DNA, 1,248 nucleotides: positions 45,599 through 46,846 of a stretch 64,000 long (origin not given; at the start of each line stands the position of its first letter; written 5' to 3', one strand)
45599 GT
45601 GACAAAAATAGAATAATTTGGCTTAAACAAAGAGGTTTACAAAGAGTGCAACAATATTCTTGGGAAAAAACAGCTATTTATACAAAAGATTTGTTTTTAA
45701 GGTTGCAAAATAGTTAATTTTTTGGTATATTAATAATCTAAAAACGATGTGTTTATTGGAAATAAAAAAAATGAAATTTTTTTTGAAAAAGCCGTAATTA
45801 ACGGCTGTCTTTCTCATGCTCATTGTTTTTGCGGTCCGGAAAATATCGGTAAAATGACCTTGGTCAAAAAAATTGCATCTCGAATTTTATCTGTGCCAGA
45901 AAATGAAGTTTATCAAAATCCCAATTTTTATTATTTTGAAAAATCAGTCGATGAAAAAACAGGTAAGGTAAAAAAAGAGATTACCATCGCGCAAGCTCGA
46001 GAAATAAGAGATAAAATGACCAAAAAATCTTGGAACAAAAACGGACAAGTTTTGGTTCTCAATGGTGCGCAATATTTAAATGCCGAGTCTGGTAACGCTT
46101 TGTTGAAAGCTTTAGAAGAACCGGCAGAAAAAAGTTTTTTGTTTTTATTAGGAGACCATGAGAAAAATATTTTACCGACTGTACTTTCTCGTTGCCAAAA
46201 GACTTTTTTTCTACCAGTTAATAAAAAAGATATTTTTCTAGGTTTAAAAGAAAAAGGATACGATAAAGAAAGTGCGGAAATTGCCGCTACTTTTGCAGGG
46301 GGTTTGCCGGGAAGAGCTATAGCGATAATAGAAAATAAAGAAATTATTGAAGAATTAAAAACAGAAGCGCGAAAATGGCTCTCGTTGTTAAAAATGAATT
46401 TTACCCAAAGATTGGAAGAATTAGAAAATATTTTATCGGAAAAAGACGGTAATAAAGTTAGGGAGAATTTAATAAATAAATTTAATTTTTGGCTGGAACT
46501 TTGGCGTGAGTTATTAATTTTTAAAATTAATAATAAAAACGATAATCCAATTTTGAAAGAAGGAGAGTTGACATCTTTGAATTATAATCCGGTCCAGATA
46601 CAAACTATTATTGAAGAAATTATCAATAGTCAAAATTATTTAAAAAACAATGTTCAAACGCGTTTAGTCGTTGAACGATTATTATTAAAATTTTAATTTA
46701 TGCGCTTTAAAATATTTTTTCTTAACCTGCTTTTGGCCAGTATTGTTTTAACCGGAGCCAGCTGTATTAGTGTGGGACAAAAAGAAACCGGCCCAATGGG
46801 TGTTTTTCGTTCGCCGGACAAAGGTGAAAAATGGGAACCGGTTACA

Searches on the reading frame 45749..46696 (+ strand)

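Call 68: search_protein_families(library=pfam, proteins=[window:45749-46696:+], max_evalue=0.001)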
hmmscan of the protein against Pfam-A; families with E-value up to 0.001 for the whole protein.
window:45749-46696:+ (315 aa): 3 families
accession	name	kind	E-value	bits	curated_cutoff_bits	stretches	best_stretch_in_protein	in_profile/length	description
PF13177.12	DNA_pol3_delta2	-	5.5e-25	88.7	27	1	10-155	7-158/161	DNA polymerase III, delta subunit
PF01637.24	ATPase_2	-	0.00029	21.2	33.2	0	29-89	27-85/225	ATPase domain predominantly from Archaea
PF00004.35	AAA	-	0.00057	20.8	21.2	0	26-156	2-130/131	ATPase family associated with various cellular activities (AAA)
